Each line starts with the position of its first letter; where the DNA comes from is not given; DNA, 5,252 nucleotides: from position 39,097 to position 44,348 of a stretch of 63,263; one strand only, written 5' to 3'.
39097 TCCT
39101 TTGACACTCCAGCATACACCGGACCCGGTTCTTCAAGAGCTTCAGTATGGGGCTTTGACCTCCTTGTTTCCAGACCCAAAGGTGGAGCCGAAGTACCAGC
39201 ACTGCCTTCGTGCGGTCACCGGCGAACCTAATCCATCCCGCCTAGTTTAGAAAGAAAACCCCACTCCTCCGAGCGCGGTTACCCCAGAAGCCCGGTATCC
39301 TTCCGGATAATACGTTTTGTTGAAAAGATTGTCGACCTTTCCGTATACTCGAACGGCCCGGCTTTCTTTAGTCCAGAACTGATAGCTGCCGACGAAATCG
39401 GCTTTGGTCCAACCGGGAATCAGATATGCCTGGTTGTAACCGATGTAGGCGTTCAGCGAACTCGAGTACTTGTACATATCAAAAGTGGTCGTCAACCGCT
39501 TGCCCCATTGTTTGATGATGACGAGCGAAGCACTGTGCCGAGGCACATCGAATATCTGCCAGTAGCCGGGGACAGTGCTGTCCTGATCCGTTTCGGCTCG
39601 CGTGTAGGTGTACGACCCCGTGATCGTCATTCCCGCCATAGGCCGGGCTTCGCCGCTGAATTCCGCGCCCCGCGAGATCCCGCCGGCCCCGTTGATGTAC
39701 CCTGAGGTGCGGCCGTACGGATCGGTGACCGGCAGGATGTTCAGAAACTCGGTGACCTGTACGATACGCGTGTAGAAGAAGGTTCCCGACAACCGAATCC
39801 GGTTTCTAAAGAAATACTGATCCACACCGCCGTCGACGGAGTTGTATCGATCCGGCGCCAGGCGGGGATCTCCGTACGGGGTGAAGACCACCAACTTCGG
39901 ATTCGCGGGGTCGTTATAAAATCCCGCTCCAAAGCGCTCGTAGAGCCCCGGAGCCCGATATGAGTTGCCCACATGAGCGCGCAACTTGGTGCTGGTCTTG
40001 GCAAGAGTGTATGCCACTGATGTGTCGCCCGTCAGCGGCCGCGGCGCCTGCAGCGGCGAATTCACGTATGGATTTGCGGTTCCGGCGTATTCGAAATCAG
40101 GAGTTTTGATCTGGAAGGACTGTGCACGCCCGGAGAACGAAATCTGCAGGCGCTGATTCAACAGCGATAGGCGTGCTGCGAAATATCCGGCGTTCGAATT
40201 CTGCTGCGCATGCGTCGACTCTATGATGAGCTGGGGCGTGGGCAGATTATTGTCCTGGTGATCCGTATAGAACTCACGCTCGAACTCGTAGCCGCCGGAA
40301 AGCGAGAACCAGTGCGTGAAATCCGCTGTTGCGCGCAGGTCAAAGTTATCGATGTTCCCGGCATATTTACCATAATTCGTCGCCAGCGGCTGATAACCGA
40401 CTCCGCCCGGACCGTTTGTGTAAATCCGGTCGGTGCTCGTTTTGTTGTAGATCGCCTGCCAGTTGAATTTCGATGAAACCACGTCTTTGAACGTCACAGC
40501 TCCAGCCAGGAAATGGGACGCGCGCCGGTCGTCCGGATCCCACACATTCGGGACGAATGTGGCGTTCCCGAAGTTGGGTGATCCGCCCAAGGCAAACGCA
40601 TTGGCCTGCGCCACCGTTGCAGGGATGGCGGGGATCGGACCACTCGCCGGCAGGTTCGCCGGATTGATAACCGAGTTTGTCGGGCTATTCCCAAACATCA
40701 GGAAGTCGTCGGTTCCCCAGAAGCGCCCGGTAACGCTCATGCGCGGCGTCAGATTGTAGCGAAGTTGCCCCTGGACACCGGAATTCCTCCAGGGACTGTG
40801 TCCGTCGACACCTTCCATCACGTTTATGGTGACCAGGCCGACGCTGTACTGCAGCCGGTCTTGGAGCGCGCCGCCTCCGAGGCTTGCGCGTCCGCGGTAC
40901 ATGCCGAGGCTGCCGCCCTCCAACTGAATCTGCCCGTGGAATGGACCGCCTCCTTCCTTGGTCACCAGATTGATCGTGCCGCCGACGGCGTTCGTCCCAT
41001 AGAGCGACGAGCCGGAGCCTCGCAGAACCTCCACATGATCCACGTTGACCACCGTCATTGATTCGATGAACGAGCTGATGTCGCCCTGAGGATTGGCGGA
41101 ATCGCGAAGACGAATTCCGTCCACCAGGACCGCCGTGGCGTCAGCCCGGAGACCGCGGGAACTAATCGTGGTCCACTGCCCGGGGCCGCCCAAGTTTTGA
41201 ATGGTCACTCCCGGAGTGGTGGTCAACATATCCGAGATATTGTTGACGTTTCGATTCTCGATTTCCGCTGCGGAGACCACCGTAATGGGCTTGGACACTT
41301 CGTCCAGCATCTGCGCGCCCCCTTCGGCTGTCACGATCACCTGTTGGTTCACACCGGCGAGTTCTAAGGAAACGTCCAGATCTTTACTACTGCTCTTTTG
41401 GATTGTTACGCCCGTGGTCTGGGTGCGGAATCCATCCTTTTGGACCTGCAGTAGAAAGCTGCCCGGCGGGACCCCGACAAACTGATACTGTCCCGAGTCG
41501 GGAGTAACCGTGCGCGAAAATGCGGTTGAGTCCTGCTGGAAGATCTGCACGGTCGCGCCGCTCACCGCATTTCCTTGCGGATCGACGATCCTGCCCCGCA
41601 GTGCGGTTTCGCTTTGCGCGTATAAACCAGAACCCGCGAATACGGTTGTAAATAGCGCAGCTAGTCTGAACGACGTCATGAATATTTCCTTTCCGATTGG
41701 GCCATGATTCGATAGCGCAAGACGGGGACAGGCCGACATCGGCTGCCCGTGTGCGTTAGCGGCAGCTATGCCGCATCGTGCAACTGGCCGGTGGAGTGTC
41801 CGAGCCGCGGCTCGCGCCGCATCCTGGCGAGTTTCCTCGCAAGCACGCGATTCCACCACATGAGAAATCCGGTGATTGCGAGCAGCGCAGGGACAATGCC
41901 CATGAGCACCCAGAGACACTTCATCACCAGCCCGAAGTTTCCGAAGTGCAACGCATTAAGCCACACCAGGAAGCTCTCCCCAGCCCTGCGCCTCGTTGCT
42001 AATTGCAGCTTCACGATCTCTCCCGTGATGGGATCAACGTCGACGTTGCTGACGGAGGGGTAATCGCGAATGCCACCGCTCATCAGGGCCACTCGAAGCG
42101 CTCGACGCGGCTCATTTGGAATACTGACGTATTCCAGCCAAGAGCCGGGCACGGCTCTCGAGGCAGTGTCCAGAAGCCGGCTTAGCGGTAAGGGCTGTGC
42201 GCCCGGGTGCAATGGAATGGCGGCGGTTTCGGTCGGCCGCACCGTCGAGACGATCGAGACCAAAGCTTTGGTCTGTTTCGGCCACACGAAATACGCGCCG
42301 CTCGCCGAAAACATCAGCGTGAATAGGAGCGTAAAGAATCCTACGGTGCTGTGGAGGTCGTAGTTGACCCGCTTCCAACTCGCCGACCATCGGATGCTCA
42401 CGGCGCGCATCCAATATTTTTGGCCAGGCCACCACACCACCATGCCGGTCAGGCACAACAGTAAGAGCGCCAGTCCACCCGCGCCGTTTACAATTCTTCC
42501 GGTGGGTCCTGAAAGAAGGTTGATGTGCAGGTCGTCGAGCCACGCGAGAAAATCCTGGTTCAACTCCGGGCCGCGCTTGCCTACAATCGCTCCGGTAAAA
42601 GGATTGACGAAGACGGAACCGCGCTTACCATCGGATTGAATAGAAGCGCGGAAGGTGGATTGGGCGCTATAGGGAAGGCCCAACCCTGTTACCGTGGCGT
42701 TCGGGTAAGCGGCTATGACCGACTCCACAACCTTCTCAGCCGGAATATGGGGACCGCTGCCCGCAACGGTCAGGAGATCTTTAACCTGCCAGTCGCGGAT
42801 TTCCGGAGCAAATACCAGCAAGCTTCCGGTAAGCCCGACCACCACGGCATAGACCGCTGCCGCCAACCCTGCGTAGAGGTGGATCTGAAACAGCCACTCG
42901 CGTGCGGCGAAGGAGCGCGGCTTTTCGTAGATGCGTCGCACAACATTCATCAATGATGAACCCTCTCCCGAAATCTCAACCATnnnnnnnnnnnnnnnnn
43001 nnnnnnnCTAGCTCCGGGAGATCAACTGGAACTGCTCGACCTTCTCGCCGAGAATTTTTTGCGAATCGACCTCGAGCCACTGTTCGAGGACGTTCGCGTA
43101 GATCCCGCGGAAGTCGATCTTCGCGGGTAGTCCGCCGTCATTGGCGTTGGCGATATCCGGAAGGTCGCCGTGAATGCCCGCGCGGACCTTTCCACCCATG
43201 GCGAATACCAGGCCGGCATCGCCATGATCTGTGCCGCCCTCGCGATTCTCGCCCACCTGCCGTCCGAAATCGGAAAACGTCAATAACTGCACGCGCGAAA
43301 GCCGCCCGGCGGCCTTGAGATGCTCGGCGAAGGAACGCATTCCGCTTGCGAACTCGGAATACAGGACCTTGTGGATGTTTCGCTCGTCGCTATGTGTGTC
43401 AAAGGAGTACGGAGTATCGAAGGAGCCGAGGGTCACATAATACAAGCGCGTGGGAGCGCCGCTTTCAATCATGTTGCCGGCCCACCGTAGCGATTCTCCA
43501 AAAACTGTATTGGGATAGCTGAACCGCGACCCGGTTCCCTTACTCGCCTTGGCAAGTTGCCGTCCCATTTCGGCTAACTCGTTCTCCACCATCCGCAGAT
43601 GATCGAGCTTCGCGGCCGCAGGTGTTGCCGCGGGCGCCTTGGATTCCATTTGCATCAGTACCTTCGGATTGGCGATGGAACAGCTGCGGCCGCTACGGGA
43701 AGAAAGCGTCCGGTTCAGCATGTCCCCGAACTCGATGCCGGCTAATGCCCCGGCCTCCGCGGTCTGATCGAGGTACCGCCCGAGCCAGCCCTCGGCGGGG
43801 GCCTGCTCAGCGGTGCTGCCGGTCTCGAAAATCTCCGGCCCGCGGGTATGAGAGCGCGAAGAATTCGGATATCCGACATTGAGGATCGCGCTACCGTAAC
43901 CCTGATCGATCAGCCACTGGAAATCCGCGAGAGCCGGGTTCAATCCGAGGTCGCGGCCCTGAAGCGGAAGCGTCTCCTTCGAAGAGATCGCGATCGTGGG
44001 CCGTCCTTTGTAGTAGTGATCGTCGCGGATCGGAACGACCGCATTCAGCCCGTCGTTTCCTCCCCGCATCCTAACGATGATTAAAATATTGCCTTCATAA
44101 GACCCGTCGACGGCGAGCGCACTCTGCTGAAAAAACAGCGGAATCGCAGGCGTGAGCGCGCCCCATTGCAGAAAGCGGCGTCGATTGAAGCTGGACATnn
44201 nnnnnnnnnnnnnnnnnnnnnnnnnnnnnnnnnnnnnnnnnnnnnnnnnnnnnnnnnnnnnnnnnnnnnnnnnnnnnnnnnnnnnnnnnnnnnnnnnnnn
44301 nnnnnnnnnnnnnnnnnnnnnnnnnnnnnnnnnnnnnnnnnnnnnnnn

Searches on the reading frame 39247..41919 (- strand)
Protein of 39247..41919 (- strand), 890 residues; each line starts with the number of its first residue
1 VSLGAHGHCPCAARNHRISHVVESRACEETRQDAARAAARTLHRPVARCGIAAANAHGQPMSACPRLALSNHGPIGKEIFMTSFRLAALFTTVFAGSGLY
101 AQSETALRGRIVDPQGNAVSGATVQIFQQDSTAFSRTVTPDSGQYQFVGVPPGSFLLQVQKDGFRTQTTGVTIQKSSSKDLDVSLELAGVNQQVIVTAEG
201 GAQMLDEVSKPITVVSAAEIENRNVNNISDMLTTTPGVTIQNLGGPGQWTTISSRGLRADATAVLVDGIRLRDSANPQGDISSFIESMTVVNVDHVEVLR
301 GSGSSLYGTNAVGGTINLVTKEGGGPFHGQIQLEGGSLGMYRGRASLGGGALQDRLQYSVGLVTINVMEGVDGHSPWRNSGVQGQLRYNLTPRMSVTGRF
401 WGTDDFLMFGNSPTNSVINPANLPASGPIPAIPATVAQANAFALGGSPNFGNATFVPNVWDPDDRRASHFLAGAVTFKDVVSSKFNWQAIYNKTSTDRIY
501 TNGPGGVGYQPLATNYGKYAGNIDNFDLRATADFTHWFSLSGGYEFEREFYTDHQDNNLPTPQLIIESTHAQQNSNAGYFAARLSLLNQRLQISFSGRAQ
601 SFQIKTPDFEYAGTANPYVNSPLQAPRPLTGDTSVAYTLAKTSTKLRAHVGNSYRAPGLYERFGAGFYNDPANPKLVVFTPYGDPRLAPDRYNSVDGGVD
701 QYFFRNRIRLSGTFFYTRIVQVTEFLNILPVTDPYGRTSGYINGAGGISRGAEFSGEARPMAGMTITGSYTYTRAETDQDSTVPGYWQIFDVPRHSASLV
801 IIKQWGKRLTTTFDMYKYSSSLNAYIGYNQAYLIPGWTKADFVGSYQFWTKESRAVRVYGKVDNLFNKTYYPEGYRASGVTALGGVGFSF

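Call 5: search_protein_families(library=pfam, proteins=[window:39247-41919:-])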
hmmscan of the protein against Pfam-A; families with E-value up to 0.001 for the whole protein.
window:39247-41919:- (890 aa): 5 families
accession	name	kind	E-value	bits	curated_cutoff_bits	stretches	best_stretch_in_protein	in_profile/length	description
PF07715.20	Plug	-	3.8e-23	82.5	23.9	1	207-315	4-107/107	TonB-dependent Receptor Plug Domain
PF13620.12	CarboxypepD_reg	-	2.1e-18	66.9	32.3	1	107-186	2-82/82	Carboxypeptidase regulatory-like domain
PF13715.12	CarbopepD_reg_2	-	4.3e-09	36.7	32.2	1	108-194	2-86/88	CarboxypepD_reg-like domain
PF17210.9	SdrD_B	-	1.7e-06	28.6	29.7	1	113-183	18-87/112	SdrD B-like domain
PF25020.1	TTR_TEN1-4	-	5.3e-05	23.5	27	1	105-175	7-75/86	Teneurin TTR-like domain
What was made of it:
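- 39247..45709 (-): Putative target operon: DUF1800 (44228-45709), DUF1501 (43008-44198), PepSY_TM (41766-42983), TonB-dependent receptor (39247-41919). Pfam, call 5.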

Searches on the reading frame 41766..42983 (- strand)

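Call 5: search_protein_families(library=pfam, proteins=[window:41766-42983:-])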
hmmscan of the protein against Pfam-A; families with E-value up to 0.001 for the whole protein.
window:41766-42983:- (405 aa): 3 families
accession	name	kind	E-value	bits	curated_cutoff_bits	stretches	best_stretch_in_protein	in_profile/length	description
PF03929.21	PepSY_TM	-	5.5e-64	217.2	28.8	1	32-379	1-295/295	PepSY-associated TM region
PF03413.25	PepSY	-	1.3e-09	38.6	24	1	264-325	1-58/60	Peptidase propeptide and YPEB domain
PF01292.26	Ni_hydr_CYTB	-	0.00081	19.6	30.1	0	161-243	98-175/179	Prokaryotic cytochrome b561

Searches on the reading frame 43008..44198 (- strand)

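Call 5: search_protein_families(library=pfam, proteins=[window:43008-44198:-])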
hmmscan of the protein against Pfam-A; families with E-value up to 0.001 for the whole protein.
window:43008-44198:- (396 aa): 1 family
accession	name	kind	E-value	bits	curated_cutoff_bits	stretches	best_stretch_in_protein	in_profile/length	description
PF07394.17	DUF1501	-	5.1e-24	85.6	27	1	106-352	103-342/390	Protein of unknown function (DUF1501)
